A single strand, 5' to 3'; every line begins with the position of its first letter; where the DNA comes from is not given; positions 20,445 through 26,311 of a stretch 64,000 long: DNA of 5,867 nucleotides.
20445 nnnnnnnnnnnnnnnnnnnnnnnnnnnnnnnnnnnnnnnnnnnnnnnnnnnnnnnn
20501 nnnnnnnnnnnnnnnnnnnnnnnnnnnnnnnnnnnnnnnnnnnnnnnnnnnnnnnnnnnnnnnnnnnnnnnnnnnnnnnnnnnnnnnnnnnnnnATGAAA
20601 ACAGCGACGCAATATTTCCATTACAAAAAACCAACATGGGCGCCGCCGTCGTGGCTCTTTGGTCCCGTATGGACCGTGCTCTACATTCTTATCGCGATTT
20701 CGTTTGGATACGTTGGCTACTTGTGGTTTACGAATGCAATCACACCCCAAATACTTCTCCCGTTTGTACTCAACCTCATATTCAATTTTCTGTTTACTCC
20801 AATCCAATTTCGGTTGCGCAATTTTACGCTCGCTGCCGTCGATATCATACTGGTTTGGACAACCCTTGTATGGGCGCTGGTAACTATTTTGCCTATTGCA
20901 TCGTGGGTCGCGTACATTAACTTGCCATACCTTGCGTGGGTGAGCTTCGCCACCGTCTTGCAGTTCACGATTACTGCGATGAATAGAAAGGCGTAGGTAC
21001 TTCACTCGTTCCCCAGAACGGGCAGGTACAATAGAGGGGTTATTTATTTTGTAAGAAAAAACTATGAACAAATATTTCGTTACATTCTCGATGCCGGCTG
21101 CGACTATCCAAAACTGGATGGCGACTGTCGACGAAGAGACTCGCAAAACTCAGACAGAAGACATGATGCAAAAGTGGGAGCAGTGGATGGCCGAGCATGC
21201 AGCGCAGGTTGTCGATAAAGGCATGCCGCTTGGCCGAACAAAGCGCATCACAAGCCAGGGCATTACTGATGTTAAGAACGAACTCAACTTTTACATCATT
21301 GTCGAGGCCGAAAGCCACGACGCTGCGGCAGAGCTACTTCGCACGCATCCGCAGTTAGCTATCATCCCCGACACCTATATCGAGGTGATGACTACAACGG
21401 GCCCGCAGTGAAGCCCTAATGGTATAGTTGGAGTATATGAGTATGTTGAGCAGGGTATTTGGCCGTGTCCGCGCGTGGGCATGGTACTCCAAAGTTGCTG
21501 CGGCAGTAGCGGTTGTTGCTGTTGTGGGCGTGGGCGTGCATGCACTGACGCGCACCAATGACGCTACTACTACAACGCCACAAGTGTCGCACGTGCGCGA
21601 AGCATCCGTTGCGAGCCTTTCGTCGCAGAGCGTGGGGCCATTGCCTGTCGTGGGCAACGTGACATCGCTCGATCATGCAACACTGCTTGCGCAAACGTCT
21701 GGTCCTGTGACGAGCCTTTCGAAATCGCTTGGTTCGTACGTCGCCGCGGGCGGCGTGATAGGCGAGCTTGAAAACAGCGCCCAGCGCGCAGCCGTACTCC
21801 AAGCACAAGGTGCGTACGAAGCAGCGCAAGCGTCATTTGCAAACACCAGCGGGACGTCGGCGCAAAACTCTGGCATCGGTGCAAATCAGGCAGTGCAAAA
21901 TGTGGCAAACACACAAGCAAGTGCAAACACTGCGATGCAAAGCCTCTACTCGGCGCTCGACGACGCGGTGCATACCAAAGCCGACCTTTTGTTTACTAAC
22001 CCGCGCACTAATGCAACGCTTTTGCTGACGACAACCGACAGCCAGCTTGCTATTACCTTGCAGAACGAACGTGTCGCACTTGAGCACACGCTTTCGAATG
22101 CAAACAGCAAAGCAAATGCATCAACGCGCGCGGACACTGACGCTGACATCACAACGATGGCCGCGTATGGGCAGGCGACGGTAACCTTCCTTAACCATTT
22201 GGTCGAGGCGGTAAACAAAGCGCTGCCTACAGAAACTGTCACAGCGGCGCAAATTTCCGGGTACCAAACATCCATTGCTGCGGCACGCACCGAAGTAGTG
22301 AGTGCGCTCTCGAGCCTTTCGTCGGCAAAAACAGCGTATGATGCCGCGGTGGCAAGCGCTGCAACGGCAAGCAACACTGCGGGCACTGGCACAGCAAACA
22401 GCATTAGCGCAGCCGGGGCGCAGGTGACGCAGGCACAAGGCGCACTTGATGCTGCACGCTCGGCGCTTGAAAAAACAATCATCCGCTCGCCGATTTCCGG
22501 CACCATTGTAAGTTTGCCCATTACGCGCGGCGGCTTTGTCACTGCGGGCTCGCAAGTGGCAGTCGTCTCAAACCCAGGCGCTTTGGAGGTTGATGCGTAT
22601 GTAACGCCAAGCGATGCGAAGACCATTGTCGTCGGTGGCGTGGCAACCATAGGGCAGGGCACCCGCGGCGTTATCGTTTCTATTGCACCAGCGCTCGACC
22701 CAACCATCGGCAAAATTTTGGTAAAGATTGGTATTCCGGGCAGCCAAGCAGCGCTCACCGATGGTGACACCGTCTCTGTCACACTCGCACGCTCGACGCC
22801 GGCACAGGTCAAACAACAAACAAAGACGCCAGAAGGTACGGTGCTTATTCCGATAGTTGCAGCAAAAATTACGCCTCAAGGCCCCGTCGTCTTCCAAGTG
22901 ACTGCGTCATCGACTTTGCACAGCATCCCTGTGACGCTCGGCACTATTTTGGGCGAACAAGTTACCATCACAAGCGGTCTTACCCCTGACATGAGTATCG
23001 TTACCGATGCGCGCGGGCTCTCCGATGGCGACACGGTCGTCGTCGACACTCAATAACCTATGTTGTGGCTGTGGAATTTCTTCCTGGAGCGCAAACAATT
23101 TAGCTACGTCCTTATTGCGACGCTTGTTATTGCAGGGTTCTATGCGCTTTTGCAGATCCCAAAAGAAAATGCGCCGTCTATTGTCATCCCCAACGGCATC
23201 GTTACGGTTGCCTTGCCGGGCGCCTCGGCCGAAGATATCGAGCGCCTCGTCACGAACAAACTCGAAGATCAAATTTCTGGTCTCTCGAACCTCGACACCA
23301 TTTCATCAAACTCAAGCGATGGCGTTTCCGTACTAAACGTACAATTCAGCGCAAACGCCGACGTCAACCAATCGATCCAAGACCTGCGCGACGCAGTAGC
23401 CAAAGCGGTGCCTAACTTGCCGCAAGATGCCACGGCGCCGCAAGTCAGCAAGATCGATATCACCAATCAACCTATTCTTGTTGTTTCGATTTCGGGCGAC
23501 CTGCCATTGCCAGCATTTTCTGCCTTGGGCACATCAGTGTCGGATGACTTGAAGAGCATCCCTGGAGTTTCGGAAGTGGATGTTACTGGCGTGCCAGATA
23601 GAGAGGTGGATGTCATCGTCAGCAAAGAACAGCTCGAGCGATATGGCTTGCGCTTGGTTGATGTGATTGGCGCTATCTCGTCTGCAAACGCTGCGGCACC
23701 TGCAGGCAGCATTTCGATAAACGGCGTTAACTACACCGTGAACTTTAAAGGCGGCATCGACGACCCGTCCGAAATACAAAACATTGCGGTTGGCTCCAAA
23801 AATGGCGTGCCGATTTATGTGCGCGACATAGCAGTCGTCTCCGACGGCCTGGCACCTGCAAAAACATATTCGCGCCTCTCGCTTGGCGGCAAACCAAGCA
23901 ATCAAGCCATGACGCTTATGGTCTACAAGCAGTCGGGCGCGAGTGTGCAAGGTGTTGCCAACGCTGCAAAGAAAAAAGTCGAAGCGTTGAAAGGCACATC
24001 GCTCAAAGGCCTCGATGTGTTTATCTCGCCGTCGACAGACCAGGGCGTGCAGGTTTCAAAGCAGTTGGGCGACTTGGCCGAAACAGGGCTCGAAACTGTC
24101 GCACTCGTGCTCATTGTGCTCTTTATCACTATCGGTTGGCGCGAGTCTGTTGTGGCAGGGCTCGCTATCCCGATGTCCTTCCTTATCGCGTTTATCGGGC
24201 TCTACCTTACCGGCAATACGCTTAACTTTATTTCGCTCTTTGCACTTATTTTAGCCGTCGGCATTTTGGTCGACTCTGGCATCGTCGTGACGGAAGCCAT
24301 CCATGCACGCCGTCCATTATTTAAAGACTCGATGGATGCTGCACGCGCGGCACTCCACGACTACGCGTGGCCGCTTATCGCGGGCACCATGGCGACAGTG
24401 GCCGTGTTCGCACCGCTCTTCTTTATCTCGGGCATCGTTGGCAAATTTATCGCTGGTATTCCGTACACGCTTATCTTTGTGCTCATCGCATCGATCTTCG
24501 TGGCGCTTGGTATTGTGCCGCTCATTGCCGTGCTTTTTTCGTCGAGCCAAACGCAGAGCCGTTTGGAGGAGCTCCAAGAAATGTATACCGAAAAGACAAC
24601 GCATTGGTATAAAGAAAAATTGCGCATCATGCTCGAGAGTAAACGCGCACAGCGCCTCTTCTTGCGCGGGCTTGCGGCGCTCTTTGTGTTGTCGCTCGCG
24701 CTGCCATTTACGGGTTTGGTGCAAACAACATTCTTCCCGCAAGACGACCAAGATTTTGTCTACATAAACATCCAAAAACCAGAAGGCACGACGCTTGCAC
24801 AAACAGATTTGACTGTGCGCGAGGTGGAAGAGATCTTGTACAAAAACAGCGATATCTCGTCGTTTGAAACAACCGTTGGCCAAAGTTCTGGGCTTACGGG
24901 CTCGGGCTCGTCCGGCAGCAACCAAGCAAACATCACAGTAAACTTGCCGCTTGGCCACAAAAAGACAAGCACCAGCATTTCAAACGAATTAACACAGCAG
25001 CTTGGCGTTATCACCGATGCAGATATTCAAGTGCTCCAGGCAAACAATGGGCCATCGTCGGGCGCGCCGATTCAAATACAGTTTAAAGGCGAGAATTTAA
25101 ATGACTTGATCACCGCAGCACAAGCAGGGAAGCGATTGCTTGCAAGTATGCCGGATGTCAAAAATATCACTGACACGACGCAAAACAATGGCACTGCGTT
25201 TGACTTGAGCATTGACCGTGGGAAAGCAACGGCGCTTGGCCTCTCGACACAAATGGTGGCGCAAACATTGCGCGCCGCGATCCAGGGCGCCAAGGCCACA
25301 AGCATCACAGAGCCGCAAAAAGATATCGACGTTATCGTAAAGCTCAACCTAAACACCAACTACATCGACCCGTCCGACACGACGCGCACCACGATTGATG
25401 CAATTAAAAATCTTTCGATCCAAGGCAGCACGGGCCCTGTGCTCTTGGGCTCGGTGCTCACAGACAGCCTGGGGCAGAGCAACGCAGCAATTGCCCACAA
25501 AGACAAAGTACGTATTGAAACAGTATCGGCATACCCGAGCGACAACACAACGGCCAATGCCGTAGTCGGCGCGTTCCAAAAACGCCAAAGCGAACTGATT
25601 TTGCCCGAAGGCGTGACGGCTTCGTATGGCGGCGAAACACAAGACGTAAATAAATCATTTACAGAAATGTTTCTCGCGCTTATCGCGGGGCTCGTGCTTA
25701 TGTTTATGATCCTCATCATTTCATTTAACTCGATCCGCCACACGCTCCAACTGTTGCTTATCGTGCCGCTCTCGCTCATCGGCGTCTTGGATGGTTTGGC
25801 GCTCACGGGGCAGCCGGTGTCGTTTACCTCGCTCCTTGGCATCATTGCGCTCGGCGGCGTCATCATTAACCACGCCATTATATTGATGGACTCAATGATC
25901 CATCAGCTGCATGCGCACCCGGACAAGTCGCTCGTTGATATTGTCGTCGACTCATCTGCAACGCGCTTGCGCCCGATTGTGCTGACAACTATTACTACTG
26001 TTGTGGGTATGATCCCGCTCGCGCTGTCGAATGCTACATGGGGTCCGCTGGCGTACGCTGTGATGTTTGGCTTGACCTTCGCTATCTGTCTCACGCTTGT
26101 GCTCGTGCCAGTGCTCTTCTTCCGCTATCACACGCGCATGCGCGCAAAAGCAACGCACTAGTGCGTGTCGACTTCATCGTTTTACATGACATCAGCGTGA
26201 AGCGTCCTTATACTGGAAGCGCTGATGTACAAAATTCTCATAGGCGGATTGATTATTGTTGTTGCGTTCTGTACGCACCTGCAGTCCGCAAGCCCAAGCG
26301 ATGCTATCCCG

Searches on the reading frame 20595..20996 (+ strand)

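Call 61: search_protein_families(library=pfam, proteins=[window:20595-20996:+], max_evalue=0.001)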
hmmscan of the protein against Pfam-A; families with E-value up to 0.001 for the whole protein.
window:20595-20996:+ (133 aa): 1 family
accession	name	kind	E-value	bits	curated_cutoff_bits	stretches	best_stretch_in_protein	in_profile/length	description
PF03073.20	TspO_MBR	-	8.8e-29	100.6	24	1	3-126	20-143/145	TspO/MBR family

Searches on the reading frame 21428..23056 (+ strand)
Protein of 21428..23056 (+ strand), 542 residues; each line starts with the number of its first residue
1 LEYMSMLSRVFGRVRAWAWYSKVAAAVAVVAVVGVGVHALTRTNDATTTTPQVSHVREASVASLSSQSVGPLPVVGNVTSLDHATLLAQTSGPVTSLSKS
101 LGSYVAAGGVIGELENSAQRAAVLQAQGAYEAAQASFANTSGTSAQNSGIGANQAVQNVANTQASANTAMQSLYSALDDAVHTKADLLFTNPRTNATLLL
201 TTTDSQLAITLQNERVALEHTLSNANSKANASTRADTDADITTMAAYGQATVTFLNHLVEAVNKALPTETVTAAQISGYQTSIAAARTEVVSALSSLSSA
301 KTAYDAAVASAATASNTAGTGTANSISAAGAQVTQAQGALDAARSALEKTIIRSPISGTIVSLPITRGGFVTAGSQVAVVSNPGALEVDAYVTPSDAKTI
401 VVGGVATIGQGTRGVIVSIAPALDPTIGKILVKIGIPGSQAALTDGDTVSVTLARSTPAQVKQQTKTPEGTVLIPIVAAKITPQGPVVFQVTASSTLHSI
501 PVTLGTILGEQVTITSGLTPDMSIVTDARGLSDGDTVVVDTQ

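Call 3: search_protein_families(library=pfam, proteins=[window:21428-23056:+], max_evalue=0.01)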
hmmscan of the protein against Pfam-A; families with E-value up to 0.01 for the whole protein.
window:21428-23056:+ (542 aa): 2 families
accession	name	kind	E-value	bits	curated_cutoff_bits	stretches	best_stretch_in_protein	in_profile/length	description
PF13437.12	HlyD_3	-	2e-11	45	22.2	1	352-440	2-100/106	HlyD family secretion protein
PF16576.10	HlyD_D23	-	2.9e-07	30.4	30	1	296-443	55-208/214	Barrel-sandwich domain of CusB or HlyD membrane-fusion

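Call 4: search_protein_families(library=ncbifam, proteins=[window:21428-23056:+], max_evalue=0.01)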
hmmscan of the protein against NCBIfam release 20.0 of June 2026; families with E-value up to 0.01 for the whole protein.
window:21428-23056:+ (542 aa): 14 families
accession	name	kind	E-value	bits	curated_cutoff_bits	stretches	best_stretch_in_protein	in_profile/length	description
TIGR01730.1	RND_mfp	subfamily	1.5e-32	112.9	94.9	2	279-539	62-321/322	efflux RND transporter periplasmic adaptor subunit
TIGR00999.1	8a0102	subfamily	2.7e-16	59.5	319.3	1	322-527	63-265/271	CzcB/NccB family metal efflux transporter periplasmic adaptor subunit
TIGR01843.1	type_I_hlyD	subfamily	1.3e-14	54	208.65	1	152-408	79-331/422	HlyD family type I secretion periplasmic adaptor subunit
TIGR00998.1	8a0101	subfamily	1.7e-12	47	390.8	1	179-409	62-264/334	EmrA/EmrK family multidrug efflux transporter periplasmic adaptor subunit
NF002939.0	PRK03598.1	equivalog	2.7e-11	43.2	393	2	269-403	123-258/332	secretion protein HlyD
TIGR03794.1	NHLM_micro_HlyD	equivalog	3e-08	33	156.2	1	84-406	59-314/421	NHLP bacteriocin system secretion protein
NF007850.1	PRK10559.1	equivalog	4.9e-07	29.2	400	1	321-404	119-202/303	p-hydroxybenzoic acid efflux pump subunit AaeA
NF007785.0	PRK10476.1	equivalog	6.3e-07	28.5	376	1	268-408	120-267/347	multidrug transporter subunit MdtN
NF008589.1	PRK11556.1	equivalog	6e-06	25.4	391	1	325-537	168-385/392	MdtA/MuxA family multidrug efflux RND transporter periplasmic adaptor subunit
TIGR02971.1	heterocyst_DevB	subfamily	1.2e-05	24.9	129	1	163-409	20-263/327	ABC exporter membrane fusion protein, DevB family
NF006761.0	PRK09282.1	domain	4.8e-05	22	402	1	218-381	403-553/591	pyruvate carboxylase subunit B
TIGR01108.1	oadA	equivalog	0.0001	20.9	756.5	1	218-381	399-549/582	sodium-extruding oxaloacetate decarboxylase subunit alpha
NF045904.1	RND-peri-MexE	equivalog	0.0029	16.6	714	1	309-377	132-199/390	multidrug efflux RND transporter periplasmic adaptor subunit MexE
NF038010.1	ABC_adapt_DarC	equivalog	0.0033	16.2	450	1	333-384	214-265/417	darobactin export ABC transporter periplasmic adaptor subunit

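Call 80: find_homologous_proteins(query=window:21428-23056:+)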
Query window:21428-23056:+ (542 aa): 490 proteins with E <= 0.001 among 8000 candidates; the best 120 are listed.
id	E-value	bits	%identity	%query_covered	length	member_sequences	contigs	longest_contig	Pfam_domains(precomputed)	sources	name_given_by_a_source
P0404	0.0e+0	1071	100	99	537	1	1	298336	-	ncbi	-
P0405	9.2e-247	838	78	99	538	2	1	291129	-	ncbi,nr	ncbi:MAG TPA: HlyD family efflux transporter periplasmic adaptor subunit [Candidatus Paceibacterota 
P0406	4.6e-246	835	78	99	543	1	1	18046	-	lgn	-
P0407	3.6e-193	661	65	99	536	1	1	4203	PF25917.1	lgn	-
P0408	1.0e-192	660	65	99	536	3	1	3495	PF25917.1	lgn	-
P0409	1.6e-192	659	64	99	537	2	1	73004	-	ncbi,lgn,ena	ncbi:MAG: HlyD family efflux transporter periplasmic adaptor subunit [Candidatus Adlerbacteria bacte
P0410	1.1e-190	653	63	99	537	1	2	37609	-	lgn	-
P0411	4.0e-182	625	61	99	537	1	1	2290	PF25917.1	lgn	-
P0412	3.0e-181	622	62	98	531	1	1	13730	PF25919.1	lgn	-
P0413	2.5e-179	615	60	99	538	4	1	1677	PF25917.1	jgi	jgi:RND family efflux transporter MFP subunit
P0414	3.4e-178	612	60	99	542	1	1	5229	-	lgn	-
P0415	9.2e-177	607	60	100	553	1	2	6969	PF25919.1,PF25917.1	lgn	-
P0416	3.1e-176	605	59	99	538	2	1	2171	-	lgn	-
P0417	1.4e-175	603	61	97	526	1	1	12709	PF25973.1,PF25919.1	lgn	-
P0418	5.7e-175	601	59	99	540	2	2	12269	PF25917.1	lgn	-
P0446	8.6e-153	528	54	99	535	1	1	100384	PF25989.1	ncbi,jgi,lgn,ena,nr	ncbi:MAG TPA: HlyD family efflux transporter periplasmic adaptor subunit [Candidatus Paceibacterota 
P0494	2.3e-145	504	54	99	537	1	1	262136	PF25989.1,PF25917.1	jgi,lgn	jgi:RND family efflux transporter MFP subunit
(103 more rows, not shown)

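Call 81: find_encoding_contigs(protein=P0405, flank=7000, max_places=1)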
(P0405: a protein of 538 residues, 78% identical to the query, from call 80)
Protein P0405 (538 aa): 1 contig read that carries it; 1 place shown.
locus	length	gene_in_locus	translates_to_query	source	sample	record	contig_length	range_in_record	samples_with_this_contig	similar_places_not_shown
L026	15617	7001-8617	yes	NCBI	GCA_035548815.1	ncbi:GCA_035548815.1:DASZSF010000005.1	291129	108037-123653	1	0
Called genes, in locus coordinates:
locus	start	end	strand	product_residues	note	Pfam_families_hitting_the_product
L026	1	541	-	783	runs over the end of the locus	-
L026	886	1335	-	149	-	-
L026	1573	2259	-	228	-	-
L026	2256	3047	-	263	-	-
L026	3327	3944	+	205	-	PF00702:Hydrolase (faint), PF13419:HAD_2, PF13242:Hydrolase_like (weak)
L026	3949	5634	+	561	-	PF25059:FN3_DSCAM-DSCAML_C (faint), PF00041:fn3, PF13750:Big_3_3 (faint), PF17957:Big_7, PF01471:PG_binding_1 (faint)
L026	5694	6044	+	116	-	-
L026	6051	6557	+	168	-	PF03640:Lipoprotein_15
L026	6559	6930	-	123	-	-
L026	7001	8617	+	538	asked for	-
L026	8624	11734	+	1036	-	PF00873:ACR_tran, PF02355:SecD_SecF_C (faint)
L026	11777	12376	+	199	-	PF04203:Sortase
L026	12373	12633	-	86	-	-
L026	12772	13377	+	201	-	PF00574:CLP_protease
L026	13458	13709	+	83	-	PF10685:KGG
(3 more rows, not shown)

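Call 82: find_encoding_contigs(protein=P0446, flank=7000, max_places=1)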
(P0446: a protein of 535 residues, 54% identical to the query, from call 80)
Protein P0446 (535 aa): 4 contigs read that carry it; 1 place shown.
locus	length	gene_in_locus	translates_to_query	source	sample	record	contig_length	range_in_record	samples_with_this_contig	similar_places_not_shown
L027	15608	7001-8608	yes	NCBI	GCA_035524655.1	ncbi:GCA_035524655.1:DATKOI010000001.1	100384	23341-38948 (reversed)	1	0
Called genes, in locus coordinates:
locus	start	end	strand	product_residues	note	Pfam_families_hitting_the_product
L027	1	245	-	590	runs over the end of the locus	PF00009:GTP_EFTU, PF03144:GTP_EFTU_D2 (weak), PF14492:EFG_III, PF00679:EFG_C, PF06421:LepA_C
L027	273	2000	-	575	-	PF03023:MurJ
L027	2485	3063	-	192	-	PF02643:DUF192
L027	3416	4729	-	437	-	PF06202:GDE_C, PF22422:MGH1-like_GH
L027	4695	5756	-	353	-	PF13439:Glyco_transf_4, PF13579:Glyco_trans_4_4, PF00534:Glycos_transf_1, PF13692:Glyco_trans_1_4, PF13524:Glyco_trans_1_2 (weak)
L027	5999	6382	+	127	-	-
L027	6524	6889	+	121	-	-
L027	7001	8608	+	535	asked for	PF25989:YknX_C (faint)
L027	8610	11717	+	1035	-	PF00873:ACR_tran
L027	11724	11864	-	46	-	-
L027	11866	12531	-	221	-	-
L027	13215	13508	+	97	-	-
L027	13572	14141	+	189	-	PF05076:SUFU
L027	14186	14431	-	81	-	PF15603:Imm74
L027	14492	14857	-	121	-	PF07719:TPR_2 (faint), PF13432:TPR_16 (faint)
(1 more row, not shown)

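Call 83: find_encoding_contigs(protein=P0494, flank=7000, max_places=1)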
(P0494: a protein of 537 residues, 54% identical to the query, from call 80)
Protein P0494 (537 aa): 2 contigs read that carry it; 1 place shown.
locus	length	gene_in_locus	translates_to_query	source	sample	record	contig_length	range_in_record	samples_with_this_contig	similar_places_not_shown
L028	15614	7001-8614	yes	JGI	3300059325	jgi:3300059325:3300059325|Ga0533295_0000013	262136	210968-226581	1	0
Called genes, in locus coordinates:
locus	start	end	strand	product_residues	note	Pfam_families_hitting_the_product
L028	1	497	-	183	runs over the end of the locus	PF01195:Pept_tRNA_hydro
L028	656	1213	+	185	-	PF10502:Peptidase_S26, PF00717:Peptidase_S24 (faint)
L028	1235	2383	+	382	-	PF03129:HGTP_anticodon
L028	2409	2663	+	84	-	-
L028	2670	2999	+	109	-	PF02130:YbeY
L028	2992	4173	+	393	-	PF11104:PilM_2 (faint), PF02491:SHS2_FTSA, PF14450:FtsA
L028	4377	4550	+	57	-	-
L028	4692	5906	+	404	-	PF00091:Tubulin, PF12327:FtsZ_C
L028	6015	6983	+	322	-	PF00890:FAD_binding_2 (faint), PF01134:GIDA (faint), PF01266:DAO (faint), PF03486:HI0933_like (faint), PF07992:Pyr_redox_2, PF12831:FAD_oxidored (weak), PF13738:Pyr_redox_3, PF00070:Pyr_redox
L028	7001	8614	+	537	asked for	PF25917:BSH_RND (weak), PF25989:YknX_C (weak)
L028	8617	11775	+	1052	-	PF00873:ACR_tran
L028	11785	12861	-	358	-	PF01471:PG_binding_1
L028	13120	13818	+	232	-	-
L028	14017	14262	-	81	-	-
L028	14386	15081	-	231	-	-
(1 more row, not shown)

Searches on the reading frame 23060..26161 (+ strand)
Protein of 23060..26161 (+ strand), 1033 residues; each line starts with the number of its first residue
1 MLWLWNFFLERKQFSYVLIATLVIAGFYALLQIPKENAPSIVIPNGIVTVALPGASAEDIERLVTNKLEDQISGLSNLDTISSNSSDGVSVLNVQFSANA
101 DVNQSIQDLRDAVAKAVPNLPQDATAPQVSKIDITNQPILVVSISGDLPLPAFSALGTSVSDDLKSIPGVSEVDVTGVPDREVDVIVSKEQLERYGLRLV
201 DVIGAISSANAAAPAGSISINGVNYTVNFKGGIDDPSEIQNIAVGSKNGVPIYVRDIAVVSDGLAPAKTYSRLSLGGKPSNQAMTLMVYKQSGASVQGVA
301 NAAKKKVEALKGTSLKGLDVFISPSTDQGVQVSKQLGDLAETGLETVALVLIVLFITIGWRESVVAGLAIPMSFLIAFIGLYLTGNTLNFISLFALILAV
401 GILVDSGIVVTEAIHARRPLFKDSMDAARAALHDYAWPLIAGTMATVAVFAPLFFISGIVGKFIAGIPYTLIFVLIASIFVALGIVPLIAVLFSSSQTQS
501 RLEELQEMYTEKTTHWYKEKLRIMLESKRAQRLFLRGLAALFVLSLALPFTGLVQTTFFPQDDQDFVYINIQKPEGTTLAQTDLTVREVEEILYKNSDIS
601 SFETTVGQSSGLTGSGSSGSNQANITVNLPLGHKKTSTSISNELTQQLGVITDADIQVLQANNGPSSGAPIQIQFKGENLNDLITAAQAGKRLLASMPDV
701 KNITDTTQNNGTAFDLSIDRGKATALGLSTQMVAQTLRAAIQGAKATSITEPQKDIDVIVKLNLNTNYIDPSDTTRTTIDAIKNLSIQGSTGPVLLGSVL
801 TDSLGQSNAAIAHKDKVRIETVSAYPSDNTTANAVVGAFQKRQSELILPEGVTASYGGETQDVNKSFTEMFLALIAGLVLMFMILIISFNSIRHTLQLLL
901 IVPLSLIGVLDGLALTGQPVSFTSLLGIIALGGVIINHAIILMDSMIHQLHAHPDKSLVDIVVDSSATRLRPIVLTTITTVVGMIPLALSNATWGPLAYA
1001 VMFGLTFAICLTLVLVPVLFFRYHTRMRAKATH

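Call 3: search_protein_families(library=pfam, proteins=[window:23060-26161:+], max_evalue=0.01)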
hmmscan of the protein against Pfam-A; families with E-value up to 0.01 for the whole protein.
window:23060-26161:+ (1033 aa): 2 families
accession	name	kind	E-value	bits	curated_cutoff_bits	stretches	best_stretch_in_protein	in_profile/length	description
PF00873.25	ACR_tran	-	2.2e-179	598.8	28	1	5-1021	2-1018/1021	AcrB/AcrD/AcrF family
PF02355.23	SecD_SecF_C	-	7.4e-06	25.9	20.5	1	867-1012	30-175/189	Protein export membrane protein SecD/SecF, C-terminal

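Call 4: search_protein_families(library=ncbifam, proteins=[window:23060-26161:+], max_evalue=0.01)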
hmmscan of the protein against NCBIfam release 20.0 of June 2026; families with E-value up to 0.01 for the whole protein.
window:23060-26161:+ (1033 aa): 15 families
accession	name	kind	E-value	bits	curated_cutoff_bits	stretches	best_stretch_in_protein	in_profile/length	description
NF033617.1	RND_permease_2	subfamily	3.4e-146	488.8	1250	1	8-1020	4-1004/1009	multidrug efflux RND transporter permease subunit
NF000282.2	RND_permease_1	subfamily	2.2e-116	390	1250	1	6-1021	2-1025/1029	multidrug efflux RND transporter permease subunit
TIGR00915.1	2A0602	subfamily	5.4e-103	345.7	940.35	1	6-1030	3-1035/1050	efflux RND transporter permease subunit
TIGR00914.1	2A0601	subfamily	7.8e-88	295.4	701.45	1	16-1029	15-1041/1051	CusA/CzcA family heavy metal efflux RND transporter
NF007905.0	PRK10614.1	equivalog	2.8e-86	290.2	1774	1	5-1031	4-1015/1025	multidrug efflux RND transporter permease subunit MdtC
NF007798.0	PRK10503.1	equivalog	1.9e-82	277.4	1584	1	13-1024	21-1023/1040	MdtB/MuxB family multidrug efflux RND transporter permease subunit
NF007842.1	PRK10555.1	equivalog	2.6e-76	257.3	1854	1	6-1030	3-1033/1036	multidrug efflux RND transporter permease AcrD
NF007133.0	PRK09579.1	equivalog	3.9e-66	223.3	1763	1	7-993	6-968/1017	multidrug efflux RND transporter permease subunit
NF007131.0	PRK09577.1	equivalog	8.9e-66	222.3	1768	1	6-1021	3-1020/1045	multidrug efflux RND transporter permease subunit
NF000037.1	RND_perm_OqxB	exception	1e-64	218.9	2200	1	6-1020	5-1031/1050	multidrug efflux RND transporter permease subunit OqxB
NF011706.2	PRK15127.1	equivalog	5.4e-56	190.1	2150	1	6-1030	3-1036/1049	multidrug efflux RND transporter permease subunit AcrB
NF009583.0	PRK13024.1-3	subfamily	1.2e-12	46.8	721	2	832-1026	546-736/755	protein translocase subunit SecDF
TIGR00916.1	2A0604s01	subfamily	7.5e-09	35.5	148.6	2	339-482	86-230/231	SecD/SecF family protein translocase subunit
TIGR00921.1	2A067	subfamily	1.2e-07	30.2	351.9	1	872-1021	196-344/733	hydrophobe/amphiphile efflux-3 (HAE3) family transporter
TIGR00966.2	transloc_SecF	equivalog_domain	3.6e-07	30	160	1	813-1015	74-271/279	protein translocase subunit SecF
